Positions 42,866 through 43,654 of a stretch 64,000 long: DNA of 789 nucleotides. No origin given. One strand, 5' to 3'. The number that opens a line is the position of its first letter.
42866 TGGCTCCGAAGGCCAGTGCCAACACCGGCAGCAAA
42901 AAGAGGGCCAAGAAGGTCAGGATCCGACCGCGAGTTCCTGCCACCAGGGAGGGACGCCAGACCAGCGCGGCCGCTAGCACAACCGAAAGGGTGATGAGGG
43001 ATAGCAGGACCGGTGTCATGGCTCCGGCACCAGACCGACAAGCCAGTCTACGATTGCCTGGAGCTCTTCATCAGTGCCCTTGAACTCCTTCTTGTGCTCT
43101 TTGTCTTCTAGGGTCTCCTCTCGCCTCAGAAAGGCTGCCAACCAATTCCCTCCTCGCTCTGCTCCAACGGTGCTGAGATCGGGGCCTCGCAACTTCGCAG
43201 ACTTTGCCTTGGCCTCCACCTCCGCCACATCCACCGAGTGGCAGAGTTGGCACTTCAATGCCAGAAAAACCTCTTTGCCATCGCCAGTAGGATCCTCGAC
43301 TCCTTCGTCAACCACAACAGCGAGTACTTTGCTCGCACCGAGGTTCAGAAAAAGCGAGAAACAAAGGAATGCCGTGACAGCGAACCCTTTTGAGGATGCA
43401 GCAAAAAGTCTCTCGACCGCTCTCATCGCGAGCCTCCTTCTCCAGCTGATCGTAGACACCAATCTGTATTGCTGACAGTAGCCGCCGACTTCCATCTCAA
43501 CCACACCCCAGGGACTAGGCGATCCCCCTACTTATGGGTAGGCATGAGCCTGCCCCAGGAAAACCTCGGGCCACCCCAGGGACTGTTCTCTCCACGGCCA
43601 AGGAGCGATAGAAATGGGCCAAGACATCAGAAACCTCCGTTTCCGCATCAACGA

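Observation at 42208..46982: Porin-cytochrome extracellular electron transfer module (decahaem MtrA/MtoA-like + MtrB/PioB-like barrel, with divergent CymA-like/monohaem cytochrome operon)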

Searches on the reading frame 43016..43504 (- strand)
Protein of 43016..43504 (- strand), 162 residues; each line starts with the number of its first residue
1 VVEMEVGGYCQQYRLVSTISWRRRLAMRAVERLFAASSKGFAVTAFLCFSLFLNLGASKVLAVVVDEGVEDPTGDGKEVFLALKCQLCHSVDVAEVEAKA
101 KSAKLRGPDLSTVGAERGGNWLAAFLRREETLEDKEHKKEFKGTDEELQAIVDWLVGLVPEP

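Call 4: search_protein_families(library=pfam, proteins=[window:43016-43504:-], max_evalue=0.1)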
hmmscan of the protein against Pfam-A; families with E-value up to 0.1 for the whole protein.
window:43016-43504:- (162 aa): 3 families
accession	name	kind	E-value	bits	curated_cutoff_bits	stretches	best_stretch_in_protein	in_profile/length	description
PF00034.26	Cytochrom_C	-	3.5e-07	31.9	21.3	1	75-156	3-87/90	Cytochrome c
PF13442.11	Cytochrome_CBB3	-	0.0012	19.5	27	1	75-155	5-68/68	Cytochrome C oxidase, cbb3-type, subunit III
PF02433.20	FixO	-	0.097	12.6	29.6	0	103-128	99-124/219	Cytochrome C oxidase, mono-heme subunit/FixO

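Call 5: search_protein_families(library=ncbifam, proteins=[window:43016-43504:-], max_evalue=0.1)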
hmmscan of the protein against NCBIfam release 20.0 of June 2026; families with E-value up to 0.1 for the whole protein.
window:43016-43504:- (162 aa): 1 family
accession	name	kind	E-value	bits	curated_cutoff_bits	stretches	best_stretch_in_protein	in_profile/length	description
NF011055.0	PRK14487.1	subfamily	0.074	12.5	218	0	104-128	106-130/212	cbb3-type cytochrome c oxidase subunit II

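Call 25: search_solved_structures(query=window:43016-43426:-, max_evalue=10, show_alignments=3)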
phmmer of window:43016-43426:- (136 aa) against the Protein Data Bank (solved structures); distinct sequences matched with E-value up to 10: 6.
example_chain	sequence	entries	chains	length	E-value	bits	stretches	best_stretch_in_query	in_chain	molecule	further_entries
2l4d_A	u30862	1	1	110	0.17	15.3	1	50-104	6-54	SCO1/SenC family protein/cytochrome c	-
6nkf_A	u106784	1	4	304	0.34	14.3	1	48-129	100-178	Lip_vut4, C3L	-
1fi3_A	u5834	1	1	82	0.78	13.1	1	49-100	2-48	CYTOCHROME C-551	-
2i8f_A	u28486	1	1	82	0.94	12.9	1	49-90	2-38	Cytochrome c-551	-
1cch_A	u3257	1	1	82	1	12.7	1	49-91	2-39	CYTOCHROME C551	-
6kq1_A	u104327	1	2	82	1.2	12.5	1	49-81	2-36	Cytochrome C biogenesis protein CcsA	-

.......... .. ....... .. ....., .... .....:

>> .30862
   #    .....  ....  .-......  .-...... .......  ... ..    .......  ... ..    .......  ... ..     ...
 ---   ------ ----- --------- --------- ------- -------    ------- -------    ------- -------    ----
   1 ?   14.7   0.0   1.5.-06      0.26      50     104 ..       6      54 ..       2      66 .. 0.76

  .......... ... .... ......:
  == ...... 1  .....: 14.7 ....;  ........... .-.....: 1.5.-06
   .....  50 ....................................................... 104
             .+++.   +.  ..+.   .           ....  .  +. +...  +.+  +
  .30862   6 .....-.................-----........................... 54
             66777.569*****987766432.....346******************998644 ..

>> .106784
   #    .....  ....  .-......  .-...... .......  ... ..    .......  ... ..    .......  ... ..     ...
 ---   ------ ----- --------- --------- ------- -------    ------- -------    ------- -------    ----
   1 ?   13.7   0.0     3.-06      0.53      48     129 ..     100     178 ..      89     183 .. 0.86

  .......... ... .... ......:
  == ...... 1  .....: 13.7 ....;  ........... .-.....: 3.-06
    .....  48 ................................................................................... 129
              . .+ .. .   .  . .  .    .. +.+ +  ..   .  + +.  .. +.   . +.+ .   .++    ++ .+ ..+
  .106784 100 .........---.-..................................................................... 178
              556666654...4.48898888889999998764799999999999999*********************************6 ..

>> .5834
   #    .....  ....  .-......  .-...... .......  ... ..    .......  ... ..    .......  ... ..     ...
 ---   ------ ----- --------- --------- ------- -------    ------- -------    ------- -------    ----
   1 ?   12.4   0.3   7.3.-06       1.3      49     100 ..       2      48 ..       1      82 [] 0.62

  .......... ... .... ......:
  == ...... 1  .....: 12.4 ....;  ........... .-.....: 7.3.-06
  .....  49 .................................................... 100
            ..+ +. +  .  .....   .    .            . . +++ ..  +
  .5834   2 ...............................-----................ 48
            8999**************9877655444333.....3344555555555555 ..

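Call 33: find_homologous_proteins(query=window:43016-43426:-, max_evalue=0.001)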
Query window:43016-43426:- (136 aa): 112 proteins with E <= 0.001 among 172 candidates.
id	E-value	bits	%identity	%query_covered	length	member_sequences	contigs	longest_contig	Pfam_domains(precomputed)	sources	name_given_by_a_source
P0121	1.8e-82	292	100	100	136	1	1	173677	PF00034.27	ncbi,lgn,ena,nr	ncbi:MAG: cytochrome c [Deltaproteobacteria bacterium]|nr:cytochrome c [Deltaproteobacteria bacteriu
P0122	1.4e-41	160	60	100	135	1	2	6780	-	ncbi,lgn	-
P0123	1.5e-39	153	76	64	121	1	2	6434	PF00034.27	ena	-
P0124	1.0e-25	108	57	67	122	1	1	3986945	-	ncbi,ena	-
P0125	3.1e-24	103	59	60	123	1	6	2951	PF13442.12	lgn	-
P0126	4.8e-24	103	56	59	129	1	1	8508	-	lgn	-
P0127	5.4e-24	103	59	63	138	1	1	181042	PF13442.12,PF00034.27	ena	-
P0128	6.0e-24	103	62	60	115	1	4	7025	PF13442.12,PF00034.27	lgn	-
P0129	1.4e-23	101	47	90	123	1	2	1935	-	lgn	-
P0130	1.7e-23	101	50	84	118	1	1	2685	-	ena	-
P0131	2.1e-23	101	60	60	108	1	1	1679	PF13442.12,PF00034.27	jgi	jgi:mono/diheme cytochrome c family protein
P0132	2.2e-22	97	59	60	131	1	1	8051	-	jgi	jgi:mono/diheme cytochrome c family protein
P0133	2.5e-22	97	44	78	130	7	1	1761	PF00034.27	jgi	jgi:mono/diheme cytochrome c family protein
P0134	3.6e-22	97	52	65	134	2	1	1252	-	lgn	-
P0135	5.1e-22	96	55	61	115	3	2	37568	PF00034.27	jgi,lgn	-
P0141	2.2e-21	94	54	60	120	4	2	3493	PF13442.12,PF00034.27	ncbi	-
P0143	2.6e-21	94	55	65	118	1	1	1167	PF13442.12,PF00034.27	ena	-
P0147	3.5e-21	94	56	65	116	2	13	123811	PF00034.27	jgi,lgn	jgi:mono/diheme cytochrome c family protein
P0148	3.9e-21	93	52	60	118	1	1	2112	PF13442.12,PF00034.27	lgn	-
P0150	5.4e-21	93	55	64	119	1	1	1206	PF13442.12,PF00034.27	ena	-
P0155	3.0e-20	91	46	82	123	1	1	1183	PF13442.12,PF00034.27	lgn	-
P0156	3.6e-20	90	56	60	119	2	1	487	PF13442.12,PF00034.27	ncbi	-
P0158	3.9e-20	90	59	55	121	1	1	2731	PF00034.27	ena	-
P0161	8.3e-20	89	57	58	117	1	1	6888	PF00034.27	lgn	-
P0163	1.2e-19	89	46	81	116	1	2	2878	PF13442.12,PF00034.27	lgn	-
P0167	2.1e-19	88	54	61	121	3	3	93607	PF13442.12,PF00034.27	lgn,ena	-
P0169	2.8e-19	87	48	79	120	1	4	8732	PF13442.12,PF00034.27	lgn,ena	-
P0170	2.9e-19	87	55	63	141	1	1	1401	PF13442.12,PF00034.27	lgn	-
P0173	3.6e-19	87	48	76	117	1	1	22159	PF13442.12,PF00034.27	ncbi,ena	-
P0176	6.8e-19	86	55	64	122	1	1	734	PF13442.12,PF00034.27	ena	-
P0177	7.5e-19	86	49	67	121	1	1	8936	PF13442.12,PF00034.27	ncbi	-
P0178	7.7e-19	86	49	69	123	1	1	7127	PF13442.12,PF00034.27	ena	-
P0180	1.2e-18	85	49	61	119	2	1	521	PF00034.27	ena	-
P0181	1.3e-18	85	48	69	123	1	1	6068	PF13442.12,PF00034.27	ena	-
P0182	1.3e-18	85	53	59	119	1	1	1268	PF00034.27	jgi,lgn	jgi:mono/diheme cytochrome c family protein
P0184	1.4e-18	85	56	63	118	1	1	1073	PF13442.12,PF00034.27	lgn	-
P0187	5.3e-18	83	54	60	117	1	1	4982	PF00034.27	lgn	-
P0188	5.7e-18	83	50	73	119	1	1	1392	PF00034.27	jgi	jgi:hypothetical protein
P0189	5.9e-18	83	49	62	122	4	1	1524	PF00034.27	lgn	-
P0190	6.4e-18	83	52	62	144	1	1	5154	PF00034.27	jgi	jgi:mono/diheme cytochrome c family protein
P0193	8.4e-18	83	52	60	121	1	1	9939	PF13442.12,PF00034.27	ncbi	-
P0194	1.5e-17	82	48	60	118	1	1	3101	PF00034.27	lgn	-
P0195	1.5e-17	82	52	55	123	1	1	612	PF13442.12,PF00034.27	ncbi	-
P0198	3.0e-17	81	52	62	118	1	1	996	PF00034.27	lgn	-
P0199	5.4e-17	80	44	85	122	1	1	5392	PF13442.12,PF00034.27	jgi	-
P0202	7.4e-17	80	50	62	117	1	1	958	PF13442.12,PF00034.27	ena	-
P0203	1.1e-16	79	47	76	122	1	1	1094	PF00034.27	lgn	-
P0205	1.1e-16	79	49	67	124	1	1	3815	PF00034.27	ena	-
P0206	1.2e-16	79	52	62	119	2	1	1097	PF13442.12,PF00034.27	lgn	-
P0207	1.2e-16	79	52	62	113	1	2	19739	PF13442.12,PF00034.27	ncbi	-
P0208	1.3e-16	79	53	62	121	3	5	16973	PF13442.12,PF00034.27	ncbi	-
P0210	1.5e-16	79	55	55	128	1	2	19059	PF00034.27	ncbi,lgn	-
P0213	5.3e-16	77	43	72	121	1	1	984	PF13442.12,PF00034.27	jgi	jgi:mono/diheme cytochrome c family protein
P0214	5.7e-16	77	51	62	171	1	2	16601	PF13442.12,PF00034.27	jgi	jgi:mono/diheme cytochrome c family protein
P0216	1.0e-15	76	49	62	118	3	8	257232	PF00034.27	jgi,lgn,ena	jgi:mono/diheme cytochrome c family protein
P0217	1.1e-15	76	47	65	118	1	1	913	PF13442.12,PF00034.27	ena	-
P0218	1.5e-15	75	48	65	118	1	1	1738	PF00034.27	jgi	-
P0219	1.7e-15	75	54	60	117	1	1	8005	PF00034.27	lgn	-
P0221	2.8e-15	74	43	75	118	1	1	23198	PF13442.12,PF00034.27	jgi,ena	-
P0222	4.8e-15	74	51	62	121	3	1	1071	PF13442.12,PF00034.27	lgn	-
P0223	7.9e-15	73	50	62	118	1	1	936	PF13442.12,PF00034.27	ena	-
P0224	2.4e-14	71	53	59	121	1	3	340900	PF00034.27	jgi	jgi:hypothetical protein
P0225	2.8e-14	71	48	62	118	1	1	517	PF13442.12,PF00034.27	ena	-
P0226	3.3e-14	71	46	63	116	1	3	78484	PF00034.27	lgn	-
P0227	5.1e-14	70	47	58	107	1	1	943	PF00034.27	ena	-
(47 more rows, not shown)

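Call 46: predict_structure(alignment_id=A2)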
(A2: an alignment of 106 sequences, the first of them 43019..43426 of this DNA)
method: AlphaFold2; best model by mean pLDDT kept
length: 136 residues; sequences in the alignment: 106
mean_pLDDT: 79.1   pTM: 0.62
mean pLDDT of the five models: 79.1, 78.4, 78.3, 77.8, 77.0
residues with pLDDT >= 90: 74; 70-90: 14; 50-70: 40; < 50: 8
segments of 3 or more residues with pLDDT < 50: 35-40
pLDDT, mean of each block of 10 residues (from residue 1): 55 55 54 49 63 96 95 93 92 95 92 92 95 79
secondary structure, 60 per line:
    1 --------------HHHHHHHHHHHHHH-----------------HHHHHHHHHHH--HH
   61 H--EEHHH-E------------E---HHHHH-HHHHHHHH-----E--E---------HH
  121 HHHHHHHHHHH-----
elements in order: H15-28 H46-56 H87-91 H93-100 H119-131

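Call 49: fold_search(model_id=the predicted structure, library=pdb)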
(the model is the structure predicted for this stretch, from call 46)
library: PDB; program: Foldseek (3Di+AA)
matches with E <= 10: 235; with E <= 0.001: 0
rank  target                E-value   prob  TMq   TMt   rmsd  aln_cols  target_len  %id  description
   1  4xyd_B                5.6e-03  1.00  0.41  0.39  14.1       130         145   18  Nitric oxide reductase from Roseobacter denitrificans (RdNOR) (released 2016-05-25)
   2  6kls_C                6.3e-03  1.00  0.51  0.31  15.5       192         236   16  Hyperthermophilic respiratory Complex III (released 2020-05-13)
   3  4pw9_B                8.6e-03  1.00  0.43  0.66   3.6        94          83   21  Crystal structure of the electron-transfer complex formed between a sulfite dehydrogenase and a c-type cytochrome from (released 2015-06-03)
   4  4pwa_C                9.1e-03  1.00  0.47  0.72   2.7        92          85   23  Crystal structure of the c-type cytochrome SorU from Sinorhizobium meliloti (released 2015-06-03)
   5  4pwa_A                9.7e-03  1.00  0.43  0.64   4.2        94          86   21  Crystal structure of the c-type cytochrome SorU from Sinorhizobium meliloti (released 2015-06-03)
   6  3o0r_C                9.7e-03  1.00  0.46  0.44  13.6       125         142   18  Crystal structure of nitric oxide reductase from Pseudomonas aeruginosa in complex with antibody fragment (released 2010-12-29)
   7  4pwa_D                1.7e-02  1.00  0.43  0.64   4.4        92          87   22  Crystal structure of the c-type cytochrome SorU from Sinorhizobium meliloti (released 2015-06-03)
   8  9l08_A                1.8e-02  0.99  0.43  0.23  11.9       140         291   21  Cyclic Trimer of Helix-Linked Cytochrome c555 (released 2025-05-28)
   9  4xxl                  2.4e-02  0.99  0.41  0.57   3.9        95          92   22  Crystal structure of Class 1 cytochrome MtoD from Sideroxydans lithotrophicus ES-1 (released 2015-04-15)
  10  2yev_B                4.1e-02  0.99  0.42  0.20   4.5       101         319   23  Structure of caa3-type cytochrome oxidase (released 2012-05-23)
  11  6kq1_A                5.2e-02  1.00  0.44  0.69   3.3        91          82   24  Crystal structure of cytochrome c551 from Pseudomonas sp. strain MT-1. (released 2020-08-19)
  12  1cch                  5.6e-02  0.99  0.42  0.66   3.3        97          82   21  THE SOLUTION CONFORMATION OF CYTOCHROME C-551 FROM P.STUTZERI ZOBELL DETERMINED BY NMR+ (released 1994-04-30)
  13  3zoy_C                5.9e-02  0.99  0.42  0.69   3.7        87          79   17  Crystal Structure of N64Del Mutant of Nitrosomonas europaea Cytochrome c552 (hexagonal space group) (released 2013-08-14)
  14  1ynr_B                6.3e-02  0.99  0.42  0.67   3.4        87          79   17  Crystal structure of the cytochrome c-552 from Hydrogenobacter thermophilus at 2.0 resolution (released 2005-05-17)
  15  3cp5                  6.3e-02  0.99  0.46  0.53   8.0       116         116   16  Cytochrome c from rhodothermus marinus (released 2008-10-28)
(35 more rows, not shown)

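Call 62: search_solved_structures(query=A2, max_evalue=10, show_alignments=5)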
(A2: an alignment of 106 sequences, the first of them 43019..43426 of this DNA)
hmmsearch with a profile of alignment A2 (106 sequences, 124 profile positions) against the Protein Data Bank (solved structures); distinct sequences matched with E-value up to 10: 105 (the best 60 are shown).
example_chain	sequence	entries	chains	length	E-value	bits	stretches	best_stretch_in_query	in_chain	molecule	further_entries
9l08_A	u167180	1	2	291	5.6e-09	39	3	22-56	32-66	Covalently Connected Cytochrome c555 trimer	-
4xxl_A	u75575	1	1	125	0.0055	19.7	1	11-120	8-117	Cytochrome c class I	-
1c2n_A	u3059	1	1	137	0.0074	19.3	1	17-75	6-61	CYTOCHROME C2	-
1fi3_A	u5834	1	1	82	0.0091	19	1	37-70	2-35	CYTOCHROME C-551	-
2i8f_A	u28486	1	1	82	0.018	18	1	37-70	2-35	Cytochrome c-551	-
1cch_A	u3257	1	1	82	0.021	17.8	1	37-70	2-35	CYTOCHROME C551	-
9qdt_A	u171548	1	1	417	0.031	17.2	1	30-52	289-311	Probable cytochrome c peroxidase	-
6kq1_A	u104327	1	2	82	0.051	16.6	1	37-62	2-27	Cytochrome C biogenesis protein CcsA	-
1cor_A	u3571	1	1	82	0.053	16.5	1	37-60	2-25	CYTOCHROME C551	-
2l4d_A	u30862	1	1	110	0.078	16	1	37-90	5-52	SCO1/SenC family protein/cytochrome c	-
5z25_A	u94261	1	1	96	0.098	15.6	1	20-56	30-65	Cytochrome c552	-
6qkn_A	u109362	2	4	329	0.12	15.4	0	45-69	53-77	Cytochrome-c peroxidase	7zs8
6fu3_A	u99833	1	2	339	0.13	15.3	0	29-53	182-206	Protein CcpR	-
6btm_A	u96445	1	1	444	0.13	15.2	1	21-93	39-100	Alternative Complex III subunit A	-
3jbt_B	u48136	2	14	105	0.15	15.1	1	35-57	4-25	Cytochrome c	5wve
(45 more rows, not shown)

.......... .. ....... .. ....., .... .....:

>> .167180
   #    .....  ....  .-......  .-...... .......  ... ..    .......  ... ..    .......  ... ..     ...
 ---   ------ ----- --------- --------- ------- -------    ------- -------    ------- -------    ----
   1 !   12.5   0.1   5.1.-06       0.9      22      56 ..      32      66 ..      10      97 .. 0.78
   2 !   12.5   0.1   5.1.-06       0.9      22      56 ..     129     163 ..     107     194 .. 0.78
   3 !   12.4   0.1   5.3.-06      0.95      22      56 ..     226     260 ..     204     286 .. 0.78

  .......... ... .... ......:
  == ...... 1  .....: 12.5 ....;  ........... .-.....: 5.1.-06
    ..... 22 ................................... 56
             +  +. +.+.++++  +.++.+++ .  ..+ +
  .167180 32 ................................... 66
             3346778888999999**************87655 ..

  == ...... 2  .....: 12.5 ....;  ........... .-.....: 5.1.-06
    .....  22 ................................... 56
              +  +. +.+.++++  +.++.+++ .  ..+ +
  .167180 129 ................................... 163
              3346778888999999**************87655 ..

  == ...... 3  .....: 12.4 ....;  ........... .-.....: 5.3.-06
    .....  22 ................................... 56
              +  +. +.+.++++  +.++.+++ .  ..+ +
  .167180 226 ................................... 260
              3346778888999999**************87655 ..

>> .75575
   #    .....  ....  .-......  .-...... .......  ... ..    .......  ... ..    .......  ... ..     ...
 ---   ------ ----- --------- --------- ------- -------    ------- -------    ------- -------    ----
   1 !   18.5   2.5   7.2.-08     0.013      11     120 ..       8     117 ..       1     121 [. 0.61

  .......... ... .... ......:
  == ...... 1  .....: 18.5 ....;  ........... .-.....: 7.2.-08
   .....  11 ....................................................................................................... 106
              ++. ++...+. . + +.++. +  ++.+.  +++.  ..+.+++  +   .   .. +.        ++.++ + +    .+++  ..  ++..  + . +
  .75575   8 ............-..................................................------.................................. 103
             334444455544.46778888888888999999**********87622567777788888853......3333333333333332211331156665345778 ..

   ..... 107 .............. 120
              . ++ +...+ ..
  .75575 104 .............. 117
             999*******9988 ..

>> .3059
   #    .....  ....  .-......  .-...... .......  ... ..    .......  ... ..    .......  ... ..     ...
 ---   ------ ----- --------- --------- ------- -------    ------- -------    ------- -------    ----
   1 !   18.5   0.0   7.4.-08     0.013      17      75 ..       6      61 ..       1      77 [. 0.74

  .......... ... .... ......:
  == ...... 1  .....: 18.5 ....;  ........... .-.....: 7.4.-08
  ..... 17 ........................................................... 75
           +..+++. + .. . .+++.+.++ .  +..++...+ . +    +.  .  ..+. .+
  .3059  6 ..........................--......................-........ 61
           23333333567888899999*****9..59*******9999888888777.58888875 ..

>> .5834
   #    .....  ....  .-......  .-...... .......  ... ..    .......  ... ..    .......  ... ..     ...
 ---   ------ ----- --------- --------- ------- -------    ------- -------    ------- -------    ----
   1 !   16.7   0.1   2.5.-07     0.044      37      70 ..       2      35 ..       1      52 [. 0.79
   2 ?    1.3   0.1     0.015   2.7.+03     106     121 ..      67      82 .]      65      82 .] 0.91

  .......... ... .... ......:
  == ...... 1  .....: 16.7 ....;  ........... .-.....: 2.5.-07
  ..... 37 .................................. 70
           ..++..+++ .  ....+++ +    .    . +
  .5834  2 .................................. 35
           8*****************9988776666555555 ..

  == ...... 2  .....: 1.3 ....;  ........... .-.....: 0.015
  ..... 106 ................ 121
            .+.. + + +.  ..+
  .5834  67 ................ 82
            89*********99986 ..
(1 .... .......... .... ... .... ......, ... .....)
